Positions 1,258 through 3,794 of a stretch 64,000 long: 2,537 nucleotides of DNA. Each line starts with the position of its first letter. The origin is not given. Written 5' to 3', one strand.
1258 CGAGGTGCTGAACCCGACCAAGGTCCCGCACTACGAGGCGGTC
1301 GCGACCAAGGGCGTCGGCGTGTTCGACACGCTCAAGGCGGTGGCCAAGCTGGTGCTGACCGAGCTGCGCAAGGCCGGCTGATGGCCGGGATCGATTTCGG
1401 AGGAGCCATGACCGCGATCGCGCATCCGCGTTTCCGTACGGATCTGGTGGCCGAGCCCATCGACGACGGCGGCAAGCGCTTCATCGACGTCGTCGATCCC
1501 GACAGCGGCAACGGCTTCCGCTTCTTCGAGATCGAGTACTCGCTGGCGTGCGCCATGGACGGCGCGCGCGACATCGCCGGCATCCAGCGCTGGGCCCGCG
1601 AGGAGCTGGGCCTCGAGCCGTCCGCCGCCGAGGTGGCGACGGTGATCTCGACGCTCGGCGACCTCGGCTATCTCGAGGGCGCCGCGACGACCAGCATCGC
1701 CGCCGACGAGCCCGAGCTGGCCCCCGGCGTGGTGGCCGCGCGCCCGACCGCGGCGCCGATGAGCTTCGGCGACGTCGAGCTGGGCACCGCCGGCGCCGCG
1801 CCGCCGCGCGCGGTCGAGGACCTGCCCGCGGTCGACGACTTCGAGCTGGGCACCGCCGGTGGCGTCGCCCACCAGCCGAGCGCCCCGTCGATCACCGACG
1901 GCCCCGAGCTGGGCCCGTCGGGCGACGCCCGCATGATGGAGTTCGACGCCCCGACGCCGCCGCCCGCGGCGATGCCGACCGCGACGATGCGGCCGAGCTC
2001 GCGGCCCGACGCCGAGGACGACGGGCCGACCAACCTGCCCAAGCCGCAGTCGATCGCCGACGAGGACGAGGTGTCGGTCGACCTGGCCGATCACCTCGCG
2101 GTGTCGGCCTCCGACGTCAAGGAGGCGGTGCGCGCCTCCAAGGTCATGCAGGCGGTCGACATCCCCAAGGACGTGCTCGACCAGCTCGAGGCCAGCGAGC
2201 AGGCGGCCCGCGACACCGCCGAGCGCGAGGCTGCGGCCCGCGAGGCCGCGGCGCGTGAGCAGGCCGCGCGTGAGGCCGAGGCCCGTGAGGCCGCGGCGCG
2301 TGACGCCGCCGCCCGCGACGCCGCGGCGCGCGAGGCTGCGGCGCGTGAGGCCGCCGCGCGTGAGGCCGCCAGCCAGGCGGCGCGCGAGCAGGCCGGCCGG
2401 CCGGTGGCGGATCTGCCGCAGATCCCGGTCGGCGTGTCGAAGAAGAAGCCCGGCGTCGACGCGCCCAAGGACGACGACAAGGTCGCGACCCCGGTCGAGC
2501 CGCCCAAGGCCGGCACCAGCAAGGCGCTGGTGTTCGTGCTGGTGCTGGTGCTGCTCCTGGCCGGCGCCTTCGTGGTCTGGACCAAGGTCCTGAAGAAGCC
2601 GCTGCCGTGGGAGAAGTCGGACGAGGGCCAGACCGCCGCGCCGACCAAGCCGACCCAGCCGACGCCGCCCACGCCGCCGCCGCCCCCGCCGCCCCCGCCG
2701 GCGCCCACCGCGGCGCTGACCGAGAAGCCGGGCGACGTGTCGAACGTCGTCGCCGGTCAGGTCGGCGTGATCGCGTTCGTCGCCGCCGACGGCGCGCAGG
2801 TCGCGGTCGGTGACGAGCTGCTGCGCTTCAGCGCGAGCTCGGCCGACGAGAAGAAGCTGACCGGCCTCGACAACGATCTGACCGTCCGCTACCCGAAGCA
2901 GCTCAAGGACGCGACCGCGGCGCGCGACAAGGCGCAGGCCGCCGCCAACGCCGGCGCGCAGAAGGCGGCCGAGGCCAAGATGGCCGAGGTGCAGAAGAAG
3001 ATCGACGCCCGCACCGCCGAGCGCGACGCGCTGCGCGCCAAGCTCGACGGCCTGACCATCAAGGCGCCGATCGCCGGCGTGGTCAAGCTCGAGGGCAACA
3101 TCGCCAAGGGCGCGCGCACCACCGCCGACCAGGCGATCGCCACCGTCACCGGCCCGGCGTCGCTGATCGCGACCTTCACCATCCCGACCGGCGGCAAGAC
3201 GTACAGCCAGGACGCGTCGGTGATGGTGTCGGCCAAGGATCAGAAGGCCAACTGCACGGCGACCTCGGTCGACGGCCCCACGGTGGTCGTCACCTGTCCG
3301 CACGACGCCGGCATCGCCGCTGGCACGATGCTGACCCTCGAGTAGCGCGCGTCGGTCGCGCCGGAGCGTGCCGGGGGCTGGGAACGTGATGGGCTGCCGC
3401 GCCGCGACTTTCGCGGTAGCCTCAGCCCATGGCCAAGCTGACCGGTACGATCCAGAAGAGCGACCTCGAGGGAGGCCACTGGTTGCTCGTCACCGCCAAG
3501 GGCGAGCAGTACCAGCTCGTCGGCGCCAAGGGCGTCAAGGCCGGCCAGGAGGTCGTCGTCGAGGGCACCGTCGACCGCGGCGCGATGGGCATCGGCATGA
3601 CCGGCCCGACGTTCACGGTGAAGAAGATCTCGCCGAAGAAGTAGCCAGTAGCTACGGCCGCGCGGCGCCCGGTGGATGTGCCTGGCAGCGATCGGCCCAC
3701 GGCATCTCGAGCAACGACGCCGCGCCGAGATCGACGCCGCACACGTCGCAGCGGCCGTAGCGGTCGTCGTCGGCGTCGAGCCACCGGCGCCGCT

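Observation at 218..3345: mglBA polarity module with a translationally coupled third gene (membrane protein with AAREA coiled-coil and barrel-sandwich domain)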

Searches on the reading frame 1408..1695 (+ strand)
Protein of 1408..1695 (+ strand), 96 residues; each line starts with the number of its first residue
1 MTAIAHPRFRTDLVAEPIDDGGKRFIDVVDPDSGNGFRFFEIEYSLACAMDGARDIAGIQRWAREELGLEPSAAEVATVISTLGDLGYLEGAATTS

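Call 17: search_solved_structures(query=A2, max_evalue=10, show_alignments=3)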
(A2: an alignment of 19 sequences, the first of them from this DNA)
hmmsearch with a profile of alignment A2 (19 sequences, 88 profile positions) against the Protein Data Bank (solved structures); distinct sequences matched with E-value up to 10: 14.
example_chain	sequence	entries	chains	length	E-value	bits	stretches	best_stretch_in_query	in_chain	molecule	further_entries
9fqr_Pk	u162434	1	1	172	0.11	15.7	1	48-83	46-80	Centrin-2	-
2obh_A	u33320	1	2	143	0.14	15.4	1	48-83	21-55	Centrin-2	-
28js_K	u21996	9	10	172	0.24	14.6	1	48-82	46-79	Centrin-2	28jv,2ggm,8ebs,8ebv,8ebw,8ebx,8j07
9d2f_S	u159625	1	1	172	0.29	14.4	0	48-83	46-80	Centrin-2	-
3qrx_A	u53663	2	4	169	0.31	14.3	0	49-81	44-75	Centrin | Caltractin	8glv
1kqw_A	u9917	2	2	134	0.98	12.7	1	25-63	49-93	Cellular retinol-binding protein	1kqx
6sg9_FF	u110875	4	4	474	1.1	12.5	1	23-56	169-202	mt-SAF14 | S-adenosyl-methyltransferase mraW-like protein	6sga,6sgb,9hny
6e5e_A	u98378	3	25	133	1.1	12.5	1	11-63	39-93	Retinol-binding protein 2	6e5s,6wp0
6e5r_A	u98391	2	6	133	1.1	12.5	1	11-63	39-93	Retinol-binding protein 2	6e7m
6e5q_A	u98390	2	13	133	1.2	12.5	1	11-63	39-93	Retinol-binding protein 2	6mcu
6vit_A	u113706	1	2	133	1.2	12.4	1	11-62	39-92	Retinol-binding protein 2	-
6wnj_A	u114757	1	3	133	1.2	12.4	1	11-62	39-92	Retinol-binding protein 2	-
6on7_A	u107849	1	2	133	1.3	12.2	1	12-62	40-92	Retinol-binding protein 2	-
3cea_A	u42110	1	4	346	1.6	12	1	55-78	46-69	Myo-inositol 2-dehydrogenase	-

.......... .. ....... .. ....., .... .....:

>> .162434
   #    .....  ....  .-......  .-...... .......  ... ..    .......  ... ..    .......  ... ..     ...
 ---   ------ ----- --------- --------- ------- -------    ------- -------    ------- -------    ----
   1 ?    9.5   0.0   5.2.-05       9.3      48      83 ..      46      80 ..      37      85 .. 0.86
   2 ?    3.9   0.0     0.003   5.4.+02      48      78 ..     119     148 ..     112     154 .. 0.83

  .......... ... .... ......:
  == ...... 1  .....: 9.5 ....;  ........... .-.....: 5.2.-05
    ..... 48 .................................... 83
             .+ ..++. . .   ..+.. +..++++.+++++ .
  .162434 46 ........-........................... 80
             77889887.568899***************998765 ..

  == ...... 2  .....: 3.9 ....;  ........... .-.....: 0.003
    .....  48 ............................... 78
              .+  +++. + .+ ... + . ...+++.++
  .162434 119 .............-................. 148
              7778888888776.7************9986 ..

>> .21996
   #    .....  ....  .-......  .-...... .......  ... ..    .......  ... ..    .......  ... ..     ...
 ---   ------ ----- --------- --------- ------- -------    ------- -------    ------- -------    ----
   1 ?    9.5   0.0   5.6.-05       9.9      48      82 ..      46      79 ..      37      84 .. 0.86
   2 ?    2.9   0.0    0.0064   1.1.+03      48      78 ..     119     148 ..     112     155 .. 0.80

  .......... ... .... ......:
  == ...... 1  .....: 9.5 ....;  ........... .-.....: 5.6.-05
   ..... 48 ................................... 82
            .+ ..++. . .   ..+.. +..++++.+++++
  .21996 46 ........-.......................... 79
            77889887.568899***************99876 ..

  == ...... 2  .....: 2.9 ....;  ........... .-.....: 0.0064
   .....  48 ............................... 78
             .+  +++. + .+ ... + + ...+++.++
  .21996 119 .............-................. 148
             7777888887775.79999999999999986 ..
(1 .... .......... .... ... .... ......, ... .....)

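Call 18: search_protein_families(library=pfam, alignment_id=A2, max_evalue=10)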
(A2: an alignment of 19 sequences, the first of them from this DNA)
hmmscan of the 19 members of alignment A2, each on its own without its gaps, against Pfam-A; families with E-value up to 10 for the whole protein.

A. member 1, seq(88 aa): 0 families

B. families by the number of members that match (of 19 scanned): 3 families
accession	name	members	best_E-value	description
PF05402.18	PqqD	3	0.12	Coenzyme PQQ synthesis protein D (PqqD)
PF23336.1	HTH_TbsP_C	1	0.053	Transcriptional regulator TbsP-like, C-terminal HTH domain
PF03221.22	HTH_Tnp_Tc5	1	0.2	Tc5 transposase DNA-binding domain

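Call 35: predict_structure(alignment_id=A3)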
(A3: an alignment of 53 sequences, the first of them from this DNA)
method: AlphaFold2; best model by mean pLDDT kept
length: 96 residues; sequences in the alignment: 53
mean_pLDDT: 80.0   pTM: 0.64
mean pLDDT of the five models: 80.0, 76.8, 75.4, 73.2, 63.4
residues with pLDDT >= 90: 11; 70-90: 68; 50-70: 9; < 50: 8
segments of 3 or more residues with pLDDT < 50: 1-4, 93-96
pLDDT, mean of each block of 10 residues (from residue 1): 58 89 90 87 84 77 86 86 83 48
secondary structure, 60 per line:
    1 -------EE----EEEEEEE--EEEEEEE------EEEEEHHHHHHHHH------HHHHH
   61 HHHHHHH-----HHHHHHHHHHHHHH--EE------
elements in order: E14-20 E23-29 E36-40 H41-49 H56-67 H73-86

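Call 39: search_protein_representatives(alignment_id=A3)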
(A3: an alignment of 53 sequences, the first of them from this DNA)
Query: 53 sequences, 96 profile positions. Proteins with E-value up to 0.001 (for the whole library): 626; up to 1e-10: 344; up to 1e-30: 156. The best 150 are listed.
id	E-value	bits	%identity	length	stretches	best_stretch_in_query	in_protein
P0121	1.6e-45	169.0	-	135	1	4-94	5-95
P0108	3.0e-45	168.2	-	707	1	1-94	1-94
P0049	1.5e-44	165.9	-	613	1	2-94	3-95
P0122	3.1e-44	164.9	-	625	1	3-94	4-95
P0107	1.0e-43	163.3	-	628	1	2-93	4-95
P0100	1.5e-43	162.8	-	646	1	4-93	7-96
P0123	1.6e-43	162.7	-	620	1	2-94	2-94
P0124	1.7e-43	162.6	-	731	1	3-94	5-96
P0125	2.7e-43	161.9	-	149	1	4-93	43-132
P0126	3.5e-43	161.6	-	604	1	3-91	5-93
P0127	3.5e-43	161.6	-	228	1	3-95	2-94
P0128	4.1e-43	161.3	-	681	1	2-94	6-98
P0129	5.1e-43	161.0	-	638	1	2-94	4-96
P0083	5.7e-43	160.9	-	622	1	3-94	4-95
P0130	6.8e-43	160.6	-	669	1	3-93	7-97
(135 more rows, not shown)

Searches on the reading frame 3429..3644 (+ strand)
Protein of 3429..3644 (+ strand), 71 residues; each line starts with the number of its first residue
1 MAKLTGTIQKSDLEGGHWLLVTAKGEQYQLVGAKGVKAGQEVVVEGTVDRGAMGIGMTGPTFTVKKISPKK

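Call 37: search_protein_families(library=pfam, proteins=[window:3429-3644:+], max_evalue=0.01)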
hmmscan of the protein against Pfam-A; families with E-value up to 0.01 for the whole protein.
window:3429-3644:+ (71 aa): 1 family
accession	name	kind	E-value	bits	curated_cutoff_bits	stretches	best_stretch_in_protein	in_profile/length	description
PF19135.5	DUF5818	-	2e-05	24.5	27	1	6-59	2-45/57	Protein of unknown function (DUF5818)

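Call 66: search_solved_structures(query=window:3429-3641:+, max_evalue=10)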
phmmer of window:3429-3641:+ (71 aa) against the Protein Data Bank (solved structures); distinct sequences matched with E-value up to 10: 1.
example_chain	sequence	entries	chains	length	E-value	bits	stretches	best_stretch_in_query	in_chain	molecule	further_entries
9fzy_E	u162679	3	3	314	0.16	15.7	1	12-50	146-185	Acetyl-CoA decarbonylase/synthase complex subunit delta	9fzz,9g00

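Call 67: search_protein_families(library=ncbifam, proteins=[window:3429-3641:+], max_evalue=0.01)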
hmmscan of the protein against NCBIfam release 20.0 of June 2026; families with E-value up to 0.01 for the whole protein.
window:3429-3641:+ (71 aa): 0 families
